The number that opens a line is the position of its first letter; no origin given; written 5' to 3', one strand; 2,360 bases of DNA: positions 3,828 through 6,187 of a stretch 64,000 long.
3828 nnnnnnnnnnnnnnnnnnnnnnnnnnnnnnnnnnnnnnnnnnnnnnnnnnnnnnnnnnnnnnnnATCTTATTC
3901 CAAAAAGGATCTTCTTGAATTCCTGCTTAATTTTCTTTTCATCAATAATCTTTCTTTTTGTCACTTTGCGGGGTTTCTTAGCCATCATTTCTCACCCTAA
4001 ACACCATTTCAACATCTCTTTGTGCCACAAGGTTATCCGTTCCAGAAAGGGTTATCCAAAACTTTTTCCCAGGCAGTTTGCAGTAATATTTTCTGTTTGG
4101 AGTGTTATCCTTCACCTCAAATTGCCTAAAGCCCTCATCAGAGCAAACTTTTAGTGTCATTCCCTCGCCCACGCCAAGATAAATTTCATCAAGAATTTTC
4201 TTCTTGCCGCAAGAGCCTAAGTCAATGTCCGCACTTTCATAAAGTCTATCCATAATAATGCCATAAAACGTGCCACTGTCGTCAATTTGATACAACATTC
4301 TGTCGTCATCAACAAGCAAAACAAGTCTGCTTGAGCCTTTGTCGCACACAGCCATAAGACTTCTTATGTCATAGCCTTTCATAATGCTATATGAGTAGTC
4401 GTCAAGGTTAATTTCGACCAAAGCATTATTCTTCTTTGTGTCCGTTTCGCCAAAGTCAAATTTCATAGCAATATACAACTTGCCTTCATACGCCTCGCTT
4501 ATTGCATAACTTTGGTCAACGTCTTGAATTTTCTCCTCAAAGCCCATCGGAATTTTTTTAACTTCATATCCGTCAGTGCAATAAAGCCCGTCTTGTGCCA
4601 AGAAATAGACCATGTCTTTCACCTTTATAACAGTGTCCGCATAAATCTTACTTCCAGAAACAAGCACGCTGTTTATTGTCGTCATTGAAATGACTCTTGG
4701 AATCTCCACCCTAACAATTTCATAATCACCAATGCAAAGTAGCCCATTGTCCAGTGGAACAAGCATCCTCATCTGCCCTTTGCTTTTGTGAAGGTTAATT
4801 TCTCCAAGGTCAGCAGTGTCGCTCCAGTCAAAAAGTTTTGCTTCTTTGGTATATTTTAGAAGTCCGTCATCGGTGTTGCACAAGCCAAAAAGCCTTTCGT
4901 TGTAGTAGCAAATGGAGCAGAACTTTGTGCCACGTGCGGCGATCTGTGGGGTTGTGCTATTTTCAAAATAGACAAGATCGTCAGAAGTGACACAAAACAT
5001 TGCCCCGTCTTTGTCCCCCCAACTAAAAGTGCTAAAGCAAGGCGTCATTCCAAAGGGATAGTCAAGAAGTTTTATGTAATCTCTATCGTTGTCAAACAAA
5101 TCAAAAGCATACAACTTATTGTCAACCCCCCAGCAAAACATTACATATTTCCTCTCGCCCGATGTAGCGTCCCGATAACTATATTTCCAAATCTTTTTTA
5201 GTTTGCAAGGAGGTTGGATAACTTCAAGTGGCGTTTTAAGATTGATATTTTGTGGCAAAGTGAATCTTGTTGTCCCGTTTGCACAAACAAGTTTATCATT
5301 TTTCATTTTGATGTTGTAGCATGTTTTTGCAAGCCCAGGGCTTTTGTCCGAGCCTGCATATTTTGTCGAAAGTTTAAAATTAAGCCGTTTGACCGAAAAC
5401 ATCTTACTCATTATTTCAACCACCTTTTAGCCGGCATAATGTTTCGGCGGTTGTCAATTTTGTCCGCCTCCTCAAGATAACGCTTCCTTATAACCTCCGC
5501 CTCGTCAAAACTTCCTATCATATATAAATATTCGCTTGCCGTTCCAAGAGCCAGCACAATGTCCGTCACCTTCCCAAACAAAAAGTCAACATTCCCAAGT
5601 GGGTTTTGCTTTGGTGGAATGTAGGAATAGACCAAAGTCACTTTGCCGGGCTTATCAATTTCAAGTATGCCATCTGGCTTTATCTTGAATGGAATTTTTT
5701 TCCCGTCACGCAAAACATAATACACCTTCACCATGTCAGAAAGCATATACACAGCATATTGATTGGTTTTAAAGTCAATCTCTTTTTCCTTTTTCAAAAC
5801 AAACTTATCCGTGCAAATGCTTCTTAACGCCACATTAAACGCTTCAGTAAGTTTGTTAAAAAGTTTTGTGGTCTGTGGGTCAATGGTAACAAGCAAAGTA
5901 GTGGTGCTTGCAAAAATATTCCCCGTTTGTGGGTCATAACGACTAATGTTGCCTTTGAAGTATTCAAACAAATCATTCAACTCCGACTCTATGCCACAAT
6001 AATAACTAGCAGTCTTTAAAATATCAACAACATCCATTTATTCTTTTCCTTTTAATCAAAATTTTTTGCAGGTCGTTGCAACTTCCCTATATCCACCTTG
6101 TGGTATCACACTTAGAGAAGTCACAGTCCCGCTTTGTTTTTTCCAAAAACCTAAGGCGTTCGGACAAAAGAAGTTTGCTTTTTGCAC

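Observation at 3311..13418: Compact ~10 kb capsid-and-holin island with no recognisable integrase, replication, endolysin or long-tail genes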

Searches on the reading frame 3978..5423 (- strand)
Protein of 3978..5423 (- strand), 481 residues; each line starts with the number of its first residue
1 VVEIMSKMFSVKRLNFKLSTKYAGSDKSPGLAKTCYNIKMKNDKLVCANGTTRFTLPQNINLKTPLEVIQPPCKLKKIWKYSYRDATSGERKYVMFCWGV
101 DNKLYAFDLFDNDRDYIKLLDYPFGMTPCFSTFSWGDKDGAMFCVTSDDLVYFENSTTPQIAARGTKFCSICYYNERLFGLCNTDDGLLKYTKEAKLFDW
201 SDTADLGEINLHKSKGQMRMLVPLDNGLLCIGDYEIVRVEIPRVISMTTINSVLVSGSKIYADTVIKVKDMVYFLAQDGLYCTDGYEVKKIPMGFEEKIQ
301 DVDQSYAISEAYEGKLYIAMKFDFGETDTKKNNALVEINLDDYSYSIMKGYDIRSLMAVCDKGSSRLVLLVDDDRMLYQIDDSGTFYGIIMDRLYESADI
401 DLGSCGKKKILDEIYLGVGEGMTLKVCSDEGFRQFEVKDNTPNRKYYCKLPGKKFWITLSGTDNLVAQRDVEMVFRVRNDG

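Call 4: search_protein_families(library=pfam, proteins=[window:3978-5423:-], max_evalue=0.1)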
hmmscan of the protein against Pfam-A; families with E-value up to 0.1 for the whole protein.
window:3978-5423:- (481 aa): 0 families

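Call 5: search_protein_families(library=phrogs, proteins=[window:3978-5423:-], max_evalue=0.1)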
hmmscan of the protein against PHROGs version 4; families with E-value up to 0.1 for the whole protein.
window:3978-5423:- (481 aa): 0 families

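Call 8: search_protein_families(library=ncbifam, proteins=[window:3978-5423:-], max_evalue=0.05)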
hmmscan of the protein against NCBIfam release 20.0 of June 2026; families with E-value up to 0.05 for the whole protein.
window:3978-5423:- (481 aa): 0 families

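Call 29: search_dna_similar(query=window:3978-5423:-, collection=phages, mode=protein, max_rows=15, max_evalue=0.01)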
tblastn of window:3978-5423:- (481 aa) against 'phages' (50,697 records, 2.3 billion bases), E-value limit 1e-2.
No match.

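Call 33: find_homologous_proteins(query=window:3978-5423:-, max_evalue=0.001)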
Query window:3978-5423:- (481 aa): 5 proteins with E <= 0.001 among 2408 candidates.
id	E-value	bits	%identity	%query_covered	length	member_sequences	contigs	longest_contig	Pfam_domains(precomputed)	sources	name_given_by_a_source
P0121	0.0e+0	1045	95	99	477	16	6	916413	-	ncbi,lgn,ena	-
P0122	8.9e-276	933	84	99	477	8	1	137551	-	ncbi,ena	-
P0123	1.4e-196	672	61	99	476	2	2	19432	-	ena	-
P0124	2.1e-193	661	59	99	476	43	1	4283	-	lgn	-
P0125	1.5e-16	78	23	84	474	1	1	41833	-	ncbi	-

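Call 44: find_homologous_proteins(query=A3, max_evalue=0.00001)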
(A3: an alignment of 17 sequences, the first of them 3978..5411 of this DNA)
Query A3 (17 sequences) (477 aa, profile of the alignment): 7 proteins with E <= 0.00001 among 3944 candidates.
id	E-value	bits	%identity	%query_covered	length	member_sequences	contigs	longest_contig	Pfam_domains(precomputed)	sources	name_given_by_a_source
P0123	2.1e-161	556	61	100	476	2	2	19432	-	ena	-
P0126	3.9e-159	548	28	100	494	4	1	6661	-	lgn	-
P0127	5.2e-159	548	28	95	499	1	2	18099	-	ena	-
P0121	4.2e-158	545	95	100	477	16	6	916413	-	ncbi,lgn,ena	-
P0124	5.7e-151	521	59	100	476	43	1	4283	-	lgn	-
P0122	2.2e-149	516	84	100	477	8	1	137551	-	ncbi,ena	-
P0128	8.4e-61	224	22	13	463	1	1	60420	-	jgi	-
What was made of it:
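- Tried and rejected: No deeper permitted alignment was available, because word-based homolog searches returned only 5-7 relatives of the fast-evolving tail proteins (calls 33, 44).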

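Call 52: predict_structure(alignment_id=A4)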
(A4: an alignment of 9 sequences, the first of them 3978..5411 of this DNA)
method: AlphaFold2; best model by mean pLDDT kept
length: 477 residues; sequences in the alignment: 9
mean_pLDDT: 73.4   pTM: 0.71
mean pLDDT of the five models: 73.4, 72.3, 71.5, 70.6, 67.7
residues with pLDDT >= 90: 61; 70-90: 260; 50-70: 96; < 50: 60
segments of 3 or more residues with pLDDT < 50: 1-3, 15-48, 54-63, 378-385, 463-465
pLDDT, mean of each block of 10 residues (from residue 1): 53 43 29 39 41 44 59 86 79 88 74 82 87 83 84 77 85 83 80 56 75 87 90 85 84 91 92 93 86 82 88 86 78 78 72 72 70 56 49 65 78 75 84 77 84 68 56 71
secondary structure, 60 per line:
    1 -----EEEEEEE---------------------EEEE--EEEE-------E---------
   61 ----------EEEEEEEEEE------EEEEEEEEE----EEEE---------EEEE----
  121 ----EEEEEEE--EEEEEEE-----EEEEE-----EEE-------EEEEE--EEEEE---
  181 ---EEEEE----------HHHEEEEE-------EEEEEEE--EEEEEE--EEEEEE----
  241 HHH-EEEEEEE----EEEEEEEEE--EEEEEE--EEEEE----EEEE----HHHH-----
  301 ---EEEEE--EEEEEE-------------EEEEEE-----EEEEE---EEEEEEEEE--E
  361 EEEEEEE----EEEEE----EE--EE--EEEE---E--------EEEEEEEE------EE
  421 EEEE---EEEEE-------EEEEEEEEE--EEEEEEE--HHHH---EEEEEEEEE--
elements in order: E6-12 E34-37 E40-43 E71-80 E87-95 E100-103 E113-116 E125-131 E134-140 E146-150 E156-158 E166-170 E173-177 E184-188 E202-206 E214-220 E223-228 E231-236 E245-251 E256-264 E267-272 E275-279 E284-287 H292-295 E304-308 E311-316 E330-335 E341-345 E349-357 E360-367 E372-376 E389-392 E405-412 E419-424 E428-432 E440-448 E451-457 H460-463 E467-475
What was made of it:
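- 3978..5411 (-): 477-aa tail nozzle / tail tube B protein with a beta-propeller (P22 gp10 / T7 gp12 class). The AlphaFold2 model has pLDDT 73 and pTM 0.71 (call 52).
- On Podovirus tail nozzle (P22 gp10 / T7 gp12 class), for the 481-aa protein: The AF2 model has pTM 0.71 (call 52).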

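Call 55: fold_search(model_id=the predicted structure, library=pdb)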
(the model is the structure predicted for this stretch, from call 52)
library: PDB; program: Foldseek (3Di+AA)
matches with E <= 10: 1590; with E <= 0.001: 493
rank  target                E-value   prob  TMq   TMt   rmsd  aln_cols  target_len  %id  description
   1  9nwi_Y                5.4e-19  1.00  0.63  0.60   7.1       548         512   11  Pseudomonas phage Pa223 tail (C6 symmetry) (released 2025-08-06)
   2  8zkk_O                1.5e-13  1.00  0.62  0.58   7.5       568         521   12  Portal-tail of Vibrio cholerae typing phage mature VP1 (released 2024-08-14)
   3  8zkm_E                3.3e-12  1.00  0.60  0.56   8.2       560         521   13  portal-tail of Vibrio cholerae typing phage release VP1 (released 2024-08-14)
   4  9vyg_M                8.5e-12  1.00  0.56  0.59   7.0       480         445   10  Cyanopodophage Pan3 tail complex (released 2025-11-26)
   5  7z4f_G                1.5e-11  1.00  0.47  0.28  14.2       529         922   10  Tail of phage SU10 genome release intermediate (released 2022-08-17)
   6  7z4b_DW               2.1e-11  1.00  0.48  0.28   8.9       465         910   11  Bacteriophage SU10 virion (C1) (released 2022-12-28)
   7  9jg6_a                6.5e-11  1.00  0.53  0.54   7.6       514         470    8  The tail-complex structure of phage P22 (released 2025-02-26)
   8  7z47_G                4.6e-10  1.00  0.47  0.28  13.5       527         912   10  Tail of bacteriophage SU10 (released 2022-08-10)
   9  7y1c_Y                7.0e-10  1.00  0.33  0.22  22.8       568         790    7  CryoEM structure of Klebsiella phage Kp9 tail complex applied with C6 symmetry (released 2023-06-14)
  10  9jyz_P                7.3e-10  1.00  0.32  0.21  20.2       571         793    8  portal-tail complex of mature T7 (released 2024-12-11)
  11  8e4g_P                2.4e-09  1.00  0.31  0.21  21.9       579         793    9  Remodeling of the bacteriophage T7 during initial infection (released 2023-09-27)
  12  9efk_M                4.6e-09  1.00  0.39  0.25  17.9       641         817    8  Cryo-EM structure of the portal-tail complex of LME-1 phage (released 2025-04-16)
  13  7ey7_s                4.6e-09  1.00  0.31  0.21  26.1       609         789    9  bacteriophage T7 tail complex (released 2021-09-22)
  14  8vbx_A                5.4e-09  1.00  0.41  0.32  16.2       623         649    7  C6 nozzle and fibre complex of the mature bacteriophage PhiM1 particle (released 2024-10-23)
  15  6r21_a                5.6e-09  1.00  0.31  0.21  23.3       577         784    9  Cryo-EM structure of T7 bacteriophage fiberless tail complex (released 2019-09-04)
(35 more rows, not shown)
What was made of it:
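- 3978..5411 (-): Foldseek against PDB: Pa223 tail 9nwi_Y E=5e-19 with TM 0.63, then VP1, Pan3, SU10, P22 tail complex chain 9jg6_a (470 aa) and T7 gp12 (call 55).
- On Podovirus tail nozzle (P22 gp10 / T7 gp12 class), for the 481-aa protein: Foldseek top hits are exclusively podovirus tail nozzle or tube chains, with E from 5e-19 to 1e-8 and TM up to 0.63 (call 55).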

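Call 95: fold_search(model_id=the predicted structure, library=viral)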
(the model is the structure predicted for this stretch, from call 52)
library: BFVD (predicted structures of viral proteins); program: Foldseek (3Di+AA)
matches with E <= 10: 1293; with E <= 0.001: 243
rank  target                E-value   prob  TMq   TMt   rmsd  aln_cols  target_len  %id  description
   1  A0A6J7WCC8            1.2e-19  1.00  0.63  0.55   7.2       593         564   11  Uncharacterized protein [uncultured Caudovirales phage]
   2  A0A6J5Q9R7            5.1e-18  1.00  0.61  0.60   7.3       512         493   12  Uncharacterized protein [uncultured Caudovirales phage]
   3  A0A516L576            8.5e-18  1.00  0.64  0.63   6.5       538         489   11  (no name in the UniProt tables at hand)
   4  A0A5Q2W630            1.8e-17  1.00  0.59  0.63   6.2       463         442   13  (no name in the UniProt tables at hand)
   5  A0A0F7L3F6            1.0e-16  1.00  0.64  0.55   7.7       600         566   12  Uncharacterized protein [uncultured marine virus]
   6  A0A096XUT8            1.8e-16  1.00  0.61  0.56   7.1       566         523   13  (no name in the UniProt tables at hand)
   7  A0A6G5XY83            1.8e-16  1.00  0.59  0.56   9.1       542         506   14  (no name in the UniProt tables at hand)
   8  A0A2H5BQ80            2.6e-16  1.00  0.66  0.55   7.5       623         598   10  Uncharacterized protein [Vibrio phage Vp_R1]
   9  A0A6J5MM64            3.3e-16  1.00  0.56  0.53   7.2       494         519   11  Uncharacterized protein [uncultured Caudovirales phage]
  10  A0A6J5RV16            7.0e-16  1.00  0.62  0.59   6.3       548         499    8  Bacteriophage P22, Gp10, DNA-stabilising [uncultured Caudovirales phage]
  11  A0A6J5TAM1            1.1e-15  1.00  0.62  0.64   6.1       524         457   11  Bacteriophage P22, Gp10, DNA-stabilising [uncultured Caudovirales phage]
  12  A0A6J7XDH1            2.2e-15  1.00  0.57  0.55   8.9       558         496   10  Bacteriophage P22, Gp10, DNA-stabilising [uncultured Caudovirales phage]
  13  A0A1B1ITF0            2.9e-15  1.00  0.58  0.57   8.0       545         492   11  (no name in the UniProt tables at hand)
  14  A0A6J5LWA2            3.3e-15  1.00  0.64  0.58   6.3       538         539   12  Uncharacterized protein [uncultured Caudovirales phage]
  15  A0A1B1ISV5            3.7e-15  1.00  0.51  0.38  13.2       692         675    8  (no name in the UniProt tables at hand)
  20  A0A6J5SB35            8.2e-15  1.00  0.53  0.47  11.5       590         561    9  Bacteriophage P22, Gp10, DNA-stabilising [uncultured Caudovirales phage]
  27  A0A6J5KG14            1.3e-14  1.00  0.58  0.59   6.8       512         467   13  Bacteriophage P22, Gp10, DNA-stabilising [uncultured Caudovirales phage]
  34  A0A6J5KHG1            3.9e-14  1.00  0.58  0.54   6.4       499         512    9  Bacteriophage P22, Gp10, DNA-stabilising [uncultured Caudovirales phage]
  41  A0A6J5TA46            1.6e-13  1.00  0.52  0.47  12.7       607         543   10  Bacteriophage P22, Gp10, DNA-stabilising [uncultured Caudovirales phage]
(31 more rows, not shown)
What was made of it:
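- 3978..5411 (-): BFVD hits are annotated 'P22 Gp10' (call 95).
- The 481-aa protein has a nozzle fold (calls 52, 55, 95).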

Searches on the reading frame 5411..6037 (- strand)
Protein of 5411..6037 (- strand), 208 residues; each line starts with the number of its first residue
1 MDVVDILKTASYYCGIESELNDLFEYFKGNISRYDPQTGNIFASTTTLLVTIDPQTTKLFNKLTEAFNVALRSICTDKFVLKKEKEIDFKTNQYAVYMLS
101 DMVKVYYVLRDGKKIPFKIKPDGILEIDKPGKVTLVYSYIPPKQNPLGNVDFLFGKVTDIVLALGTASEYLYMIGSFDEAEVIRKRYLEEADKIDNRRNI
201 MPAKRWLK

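Call 4: search_protein_families(library=pfam, proteins=[window:5411-6037:-], max_evalue=0.1)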
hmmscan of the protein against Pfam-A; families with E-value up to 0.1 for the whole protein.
window:5411-6037:- (208 aa): 1 family
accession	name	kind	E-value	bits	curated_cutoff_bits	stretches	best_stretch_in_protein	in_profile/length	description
PF17117.11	DUF5104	-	0.081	13.8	27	0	15-37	28-50/107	Domain of unknown function (DUF5104)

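Call 5: search_protein_families(library=phrogs, proteins=[window:5411-6037:-], max_evalue=0.1)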
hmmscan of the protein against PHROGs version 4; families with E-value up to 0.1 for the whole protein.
window:5411-6037:- (208 aa): 1 family
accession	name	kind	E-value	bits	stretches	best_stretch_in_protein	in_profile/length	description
phrog_4156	-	DNA, RNA and nucleotide metabolism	0.017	16.5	1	55-105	40-83/102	segregation and condensation complex subunit ScpB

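Call 8: search_protein_families(library=ncbifam, proteins=[window:5411-6037:-], max_evalue=0.05)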
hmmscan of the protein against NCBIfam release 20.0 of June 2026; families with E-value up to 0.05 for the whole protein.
window:5411-6037:- (208 aa): 1 family
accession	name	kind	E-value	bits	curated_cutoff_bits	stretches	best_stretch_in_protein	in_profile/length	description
NF004543.0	PRK05888.2-5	equivalog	0.032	13.7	243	1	74-133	140-199/217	NADH-quinone oxidoreductase subunit NuoI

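Call 58: search_solved_structures(query=A5, max_evalue=10)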
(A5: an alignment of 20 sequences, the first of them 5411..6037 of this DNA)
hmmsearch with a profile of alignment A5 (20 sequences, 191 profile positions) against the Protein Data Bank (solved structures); distinct sequences matched with E-value up to 10: 3.
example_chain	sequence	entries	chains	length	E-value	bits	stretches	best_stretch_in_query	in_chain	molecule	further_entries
9e5c_7a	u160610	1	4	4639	1.2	11.9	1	38-135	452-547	Dynein heavy chain, putative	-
3cwb_E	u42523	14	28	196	1.4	11.7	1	29-133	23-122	MITOCHONDRIAL UBIQUINOL-CYTOCHROME C REDUCTASE IRON-SULFUR PROTEIN | Cytochrome b-c1 complex subunit Rieske, mitochondrial | CYTOCHROME B-C1 COMPLEX SUBUNIT 5, 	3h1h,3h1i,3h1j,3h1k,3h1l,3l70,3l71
7upp_B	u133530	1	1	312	8.1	9.2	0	2-26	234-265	DHT03 protein B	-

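Call 60: search_protein_families(library=phrogs, alignment_id=A5, max_evalue=0.01)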
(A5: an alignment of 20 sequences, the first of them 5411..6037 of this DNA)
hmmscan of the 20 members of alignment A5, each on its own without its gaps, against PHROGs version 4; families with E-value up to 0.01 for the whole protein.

A. member 1, window:5411-6037:- (208 aa): 0 families

B. families by the number of members that match (of 20 scanned): 5 families
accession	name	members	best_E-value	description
phrog_12105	-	1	2.9e-21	-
phrog_10355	-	1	0.0013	-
phrog_7187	-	1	0.0048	-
phrog_16342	-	1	0.007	-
phrog_2941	-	1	0.0077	virion structural protein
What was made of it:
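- Tried and rejected: The 208-aa family against PHROGs gave nothing useful (call 60).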

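Call 67: predict_structure(protein=window:5411-6037:-)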
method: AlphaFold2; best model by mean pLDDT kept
length: 208 residues; sequences in the alignment: 1
mean_pLDDT: 42.3   pTM: 0.33
mean pLDDT of the five models: 42.3, 41.8, 37.6, 35.1, 34.5
residues with pLDDT >= 90: 0; 70-90: 9; 50-70: 33; < 50: 166
segments of 3 or more residues with pLDDT < 50: 1-20, 22-84, 91-103, 138-184, 186-188, 190-192, 194-208
pLDDT, mean of each block of 10 residues (from residue 1): 43 43 44 35 31 33 40 32 49 42 54 69 62 56 36 31 29 33 46 44 33
secondary structure, 60 per line:
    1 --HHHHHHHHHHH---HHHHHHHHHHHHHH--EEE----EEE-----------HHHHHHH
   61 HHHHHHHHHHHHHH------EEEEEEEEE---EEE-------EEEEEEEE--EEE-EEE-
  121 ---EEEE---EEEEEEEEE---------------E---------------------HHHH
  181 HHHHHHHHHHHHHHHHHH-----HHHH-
elements in order: H3-13 H17-30 E33-35 E40-42 H54-74 E81-89 E93-95 E103-110 E113-115 E117-119 E124-127 E131-139 H177-198 H204-207
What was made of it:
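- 5411..6037 (-): 208-aa protein, a candidate head-to-tail adaptor (the position of P22 gp4 or T7 gp11). The single-sequence AlphaFold model was unusable, pLDDT 42 (call 67).
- Tried and rejected: The AlphaFold2 model of the 208-aa protein without an alignment was unusable, at pLDDT 42 (call 67).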
